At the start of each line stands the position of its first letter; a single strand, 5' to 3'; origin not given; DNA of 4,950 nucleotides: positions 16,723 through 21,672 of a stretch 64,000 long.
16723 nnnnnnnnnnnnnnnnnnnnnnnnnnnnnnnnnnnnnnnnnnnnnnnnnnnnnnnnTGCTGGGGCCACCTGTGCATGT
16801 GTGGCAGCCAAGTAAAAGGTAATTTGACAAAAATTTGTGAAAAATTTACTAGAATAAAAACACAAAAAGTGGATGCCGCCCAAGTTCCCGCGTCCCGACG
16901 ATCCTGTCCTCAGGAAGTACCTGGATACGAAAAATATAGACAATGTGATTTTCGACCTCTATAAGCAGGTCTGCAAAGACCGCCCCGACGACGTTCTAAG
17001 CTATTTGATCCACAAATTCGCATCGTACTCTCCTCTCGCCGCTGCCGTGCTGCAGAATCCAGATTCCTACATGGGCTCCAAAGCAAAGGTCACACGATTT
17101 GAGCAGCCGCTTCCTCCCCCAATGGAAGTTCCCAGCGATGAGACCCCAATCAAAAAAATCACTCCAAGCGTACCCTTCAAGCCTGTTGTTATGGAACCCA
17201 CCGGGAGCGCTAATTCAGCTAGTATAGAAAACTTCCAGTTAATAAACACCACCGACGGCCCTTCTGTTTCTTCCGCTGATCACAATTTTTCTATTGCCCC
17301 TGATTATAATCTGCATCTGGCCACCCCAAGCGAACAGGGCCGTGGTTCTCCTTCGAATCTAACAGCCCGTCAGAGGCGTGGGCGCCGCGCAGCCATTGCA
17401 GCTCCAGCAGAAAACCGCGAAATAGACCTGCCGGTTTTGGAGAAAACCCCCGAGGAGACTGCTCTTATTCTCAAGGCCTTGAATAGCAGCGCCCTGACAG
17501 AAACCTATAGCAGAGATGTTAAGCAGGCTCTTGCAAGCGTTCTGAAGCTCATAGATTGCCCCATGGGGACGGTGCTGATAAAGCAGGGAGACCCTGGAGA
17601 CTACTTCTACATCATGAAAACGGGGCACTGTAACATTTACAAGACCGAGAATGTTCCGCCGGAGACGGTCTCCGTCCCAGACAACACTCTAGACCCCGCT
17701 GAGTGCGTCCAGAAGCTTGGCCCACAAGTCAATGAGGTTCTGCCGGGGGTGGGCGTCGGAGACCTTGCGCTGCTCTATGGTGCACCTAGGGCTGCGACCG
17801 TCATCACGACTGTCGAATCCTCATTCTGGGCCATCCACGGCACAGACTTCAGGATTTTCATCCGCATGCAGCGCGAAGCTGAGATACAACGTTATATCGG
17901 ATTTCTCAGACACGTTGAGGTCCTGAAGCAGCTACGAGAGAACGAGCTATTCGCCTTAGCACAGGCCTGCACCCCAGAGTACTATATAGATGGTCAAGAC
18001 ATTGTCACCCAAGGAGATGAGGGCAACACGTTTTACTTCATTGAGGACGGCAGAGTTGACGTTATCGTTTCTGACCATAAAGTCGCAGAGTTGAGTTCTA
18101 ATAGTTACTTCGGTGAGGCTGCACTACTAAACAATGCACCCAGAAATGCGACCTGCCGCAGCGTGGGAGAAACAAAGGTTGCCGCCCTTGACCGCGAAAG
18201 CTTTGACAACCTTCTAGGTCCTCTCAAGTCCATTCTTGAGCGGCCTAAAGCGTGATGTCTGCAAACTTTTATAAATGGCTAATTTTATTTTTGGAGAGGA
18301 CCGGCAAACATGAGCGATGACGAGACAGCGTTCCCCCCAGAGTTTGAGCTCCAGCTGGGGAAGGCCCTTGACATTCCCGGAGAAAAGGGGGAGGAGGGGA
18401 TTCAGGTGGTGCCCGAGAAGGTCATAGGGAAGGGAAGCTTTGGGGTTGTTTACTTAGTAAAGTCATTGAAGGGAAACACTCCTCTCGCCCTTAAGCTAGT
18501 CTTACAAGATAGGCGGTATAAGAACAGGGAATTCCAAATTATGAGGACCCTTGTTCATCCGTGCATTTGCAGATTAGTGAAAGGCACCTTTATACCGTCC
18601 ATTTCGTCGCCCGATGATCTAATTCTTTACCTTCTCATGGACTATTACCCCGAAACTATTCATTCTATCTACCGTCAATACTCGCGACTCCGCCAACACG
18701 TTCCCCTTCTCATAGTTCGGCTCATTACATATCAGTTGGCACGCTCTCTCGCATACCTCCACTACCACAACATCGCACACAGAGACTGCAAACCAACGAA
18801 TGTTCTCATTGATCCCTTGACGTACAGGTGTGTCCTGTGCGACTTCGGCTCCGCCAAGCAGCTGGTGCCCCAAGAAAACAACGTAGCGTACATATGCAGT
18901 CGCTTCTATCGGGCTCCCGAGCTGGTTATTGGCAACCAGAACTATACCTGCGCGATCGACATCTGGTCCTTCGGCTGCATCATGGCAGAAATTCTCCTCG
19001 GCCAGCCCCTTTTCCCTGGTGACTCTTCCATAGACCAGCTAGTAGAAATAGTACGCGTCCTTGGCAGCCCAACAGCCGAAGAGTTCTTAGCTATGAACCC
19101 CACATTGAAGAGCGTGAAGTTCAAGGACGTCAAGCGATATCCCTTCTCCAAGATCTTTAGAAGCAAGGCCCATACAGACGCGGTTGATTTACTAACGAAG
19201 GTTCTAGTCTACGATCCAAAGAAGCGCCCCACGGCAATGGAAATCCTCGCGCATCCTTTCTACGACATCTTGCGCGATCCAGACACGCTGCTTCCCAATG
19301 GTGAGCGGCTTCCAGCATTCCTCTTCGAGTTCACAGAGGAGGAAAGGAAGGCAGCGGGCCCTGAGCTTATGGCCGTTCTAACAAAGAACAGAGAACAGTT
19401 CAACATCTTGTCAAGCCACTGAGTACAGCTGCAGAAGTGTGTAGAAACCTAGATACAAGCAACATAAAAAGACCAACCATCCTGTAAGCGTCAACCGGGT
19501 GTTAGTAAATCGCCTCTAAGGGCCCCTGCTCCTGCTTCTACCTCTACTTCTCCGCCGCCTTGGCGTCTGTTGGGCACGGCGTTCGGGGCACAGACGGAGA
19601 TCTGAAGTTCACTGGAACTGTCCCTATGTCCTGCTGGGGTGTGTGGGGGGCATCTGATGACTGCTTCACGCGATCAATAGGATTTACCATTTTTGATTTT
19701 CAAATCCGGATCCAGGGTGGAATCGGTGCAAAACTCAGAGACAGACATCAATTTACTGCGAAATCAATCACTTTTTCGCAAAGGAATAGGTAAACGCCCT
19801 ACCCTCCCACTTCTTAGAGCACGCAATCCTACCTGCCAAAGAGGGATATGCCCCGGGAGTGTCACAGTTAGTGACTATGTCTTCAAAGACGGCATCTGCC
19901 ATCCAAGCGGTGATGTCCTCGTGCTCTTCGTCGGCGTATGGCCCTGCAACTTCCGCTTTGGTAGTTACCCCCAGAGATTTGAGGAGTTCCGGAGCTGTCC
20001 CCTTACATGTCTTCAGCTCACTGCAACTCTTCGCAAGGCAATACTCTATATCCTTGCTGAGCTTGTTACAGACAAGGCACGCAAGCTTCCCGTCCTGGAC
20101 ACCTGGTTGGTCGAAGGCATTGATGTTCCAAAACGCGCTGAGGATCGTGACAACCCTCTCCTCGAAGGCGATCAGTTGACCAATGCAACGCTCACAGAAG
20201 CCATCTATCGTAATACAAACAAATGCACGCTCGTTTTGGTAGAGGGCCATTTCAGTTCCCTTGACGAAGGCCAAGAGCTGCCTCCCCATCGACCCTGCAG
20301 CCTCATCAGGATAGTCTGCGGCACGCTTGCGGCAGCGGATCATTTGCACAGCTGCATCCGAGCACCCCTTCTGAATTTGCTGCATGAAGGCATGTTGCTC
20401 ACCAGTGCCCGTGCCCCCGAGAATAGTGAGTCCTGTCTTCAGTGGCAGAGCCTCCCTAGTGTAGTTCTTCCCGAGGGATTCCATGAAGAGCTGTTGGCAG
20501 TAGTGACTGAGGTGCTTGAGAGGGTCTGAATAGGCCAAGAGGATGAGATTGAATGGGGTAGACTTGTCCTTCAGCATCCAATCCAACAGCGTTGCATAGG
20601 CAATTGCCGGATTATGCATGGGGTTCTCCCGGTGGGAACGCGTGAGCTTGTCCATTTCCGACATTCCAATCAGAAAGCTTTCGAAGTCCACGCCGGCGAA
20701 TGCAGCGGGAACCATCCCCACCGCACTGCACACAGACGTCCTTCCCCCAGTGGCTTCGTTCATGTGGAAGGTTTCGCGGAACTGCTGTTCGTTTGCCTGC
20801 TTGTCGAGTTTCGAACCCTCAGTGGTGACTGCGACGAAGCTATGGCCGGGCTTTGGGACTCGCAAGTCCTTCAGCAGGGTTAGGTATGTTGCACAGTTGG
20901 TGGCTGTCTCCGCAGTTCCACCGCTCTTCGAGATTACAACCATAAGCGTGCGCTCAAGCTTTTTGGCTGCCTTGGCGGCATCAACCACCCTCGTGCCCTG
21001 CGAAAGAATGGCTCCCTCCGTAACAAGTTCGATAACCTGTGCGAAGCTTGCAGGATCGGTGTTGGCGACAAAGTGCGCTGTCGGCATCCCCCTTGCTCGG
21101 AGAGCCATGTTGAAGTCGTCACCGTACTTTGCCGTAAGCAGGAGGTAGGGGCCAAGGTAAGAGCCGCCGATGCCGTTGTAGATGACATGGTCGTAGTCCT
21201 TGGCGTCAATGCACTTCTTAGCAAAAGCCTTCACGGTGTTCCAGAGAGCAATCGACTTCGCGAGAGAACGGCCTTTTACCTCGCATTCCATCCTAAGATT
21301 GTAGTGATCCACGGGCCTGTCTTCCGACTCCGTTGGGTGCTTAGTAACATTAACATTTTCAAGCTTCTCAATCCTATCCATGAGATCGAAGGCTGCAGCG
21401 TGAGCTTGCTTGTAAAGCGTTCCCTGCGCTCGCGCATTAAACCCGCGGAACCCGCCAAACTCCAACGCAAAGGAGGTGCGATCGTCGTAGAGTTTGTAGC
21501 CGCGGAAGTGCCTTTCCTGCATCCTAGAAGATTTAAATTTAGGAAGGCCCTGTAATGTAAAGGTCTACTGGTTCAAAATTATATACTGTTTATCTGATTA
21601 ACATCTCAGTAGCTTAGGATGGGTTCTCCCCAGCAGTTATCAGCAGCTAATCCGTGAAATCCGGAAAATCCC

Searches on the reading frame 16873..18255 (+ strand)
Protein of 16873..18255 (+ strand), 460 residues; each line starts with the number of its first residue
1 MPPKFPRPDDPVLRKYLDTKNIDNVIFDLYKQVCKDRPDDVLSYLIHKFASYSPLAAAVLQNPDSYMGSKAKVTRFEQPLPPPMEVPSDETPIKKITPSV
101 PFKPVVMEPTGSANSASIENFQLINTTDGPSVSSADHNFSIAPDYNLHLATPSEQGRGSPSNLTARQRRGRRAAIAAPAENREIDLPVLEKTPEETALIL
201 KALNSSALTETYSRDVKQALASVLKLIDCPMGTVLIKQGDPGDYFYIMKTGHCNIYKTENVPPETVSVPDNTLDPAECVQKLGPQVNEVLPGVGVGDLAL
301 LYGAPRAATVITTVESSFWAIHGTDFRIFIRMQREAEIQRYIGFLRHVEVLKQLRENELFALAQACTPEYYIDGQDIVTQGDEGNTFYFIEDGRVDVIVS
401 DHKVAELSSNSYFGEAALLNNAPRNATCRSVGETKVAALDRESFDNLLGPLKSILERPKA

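Call 40: search_protein_families(library=pfam, proteins=[window:16873-18255:+], max_evalue=0.001)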
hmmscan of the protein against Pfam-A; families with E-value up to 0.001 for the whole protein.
window:16873-18255:+ (460 aa): 1 family
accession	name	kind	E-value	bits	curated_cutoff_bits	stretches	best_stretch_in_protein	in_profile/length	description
PF00027.35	cNMP_binding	-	6e-31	106.7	27.5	2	370-448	3-86/89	Cyclic nucleotide-binding domain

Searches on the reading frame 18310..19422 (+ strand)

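Call 40: search_protein_families(library=pfam, proteins=[window:18310-19422:+], max_evalue=0.001)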
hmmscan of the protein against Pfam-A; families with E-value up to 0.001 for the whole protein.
window:18310-19422:+ (370 aa): 2 families
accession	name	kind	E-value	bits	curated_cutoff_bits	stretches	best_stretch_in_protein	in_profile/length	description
PF00069.31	Pkinase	-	4.7e-52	177.4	31.7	1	36-317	4-262/263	Protein kinase domain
PF07714.23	PK_Tyr_Ser-Thr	-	1e-21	77.9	23.1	1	36-311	4-253/258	Protein tyrosine and serine/threonine kinase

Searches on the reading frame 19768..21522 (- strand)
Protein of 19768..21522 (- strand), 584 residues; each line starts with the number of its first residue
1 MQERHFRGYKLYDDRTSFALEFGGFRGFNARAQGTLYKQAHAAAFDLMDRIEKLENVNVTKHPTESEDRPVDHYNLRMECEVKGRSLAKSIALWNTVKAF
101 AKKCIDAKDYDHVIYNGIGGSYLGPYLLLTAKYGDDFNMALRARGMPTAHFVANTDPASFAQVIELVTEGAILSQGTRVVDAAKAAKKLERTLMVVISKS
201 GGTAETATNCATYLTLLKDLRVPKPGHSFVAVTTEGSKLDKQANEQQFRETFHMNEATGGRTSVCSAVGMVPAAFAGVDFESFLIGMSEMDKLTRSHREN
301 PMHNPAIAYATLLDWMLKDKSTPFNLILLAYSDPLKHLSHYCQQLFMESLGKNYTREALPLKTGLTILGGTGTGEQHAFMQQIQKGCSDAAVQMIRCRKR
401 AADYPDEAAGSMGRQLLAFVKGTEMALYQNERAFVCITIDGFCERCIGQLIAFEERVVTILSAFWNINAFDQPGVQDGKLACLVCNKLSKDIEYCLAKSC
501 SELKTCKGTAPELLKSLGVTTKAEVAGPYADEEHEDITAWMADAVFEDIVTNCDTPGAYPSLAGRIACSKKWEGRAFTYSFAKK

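Call 40: search_protein_families(library=pfam, proteins=[window:19768-21522:-], max_evalue=0.001)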
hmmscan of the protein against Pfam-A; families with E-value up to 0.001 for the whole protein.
window:19768-21522:- (584 aa): 1 family
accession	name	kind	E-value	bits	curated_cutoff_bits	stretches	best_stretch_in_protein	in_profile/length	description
PF00342.24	PGI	-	1.8e-41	142.7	22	3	187-399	143-357/486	Phosphoglucose isomerase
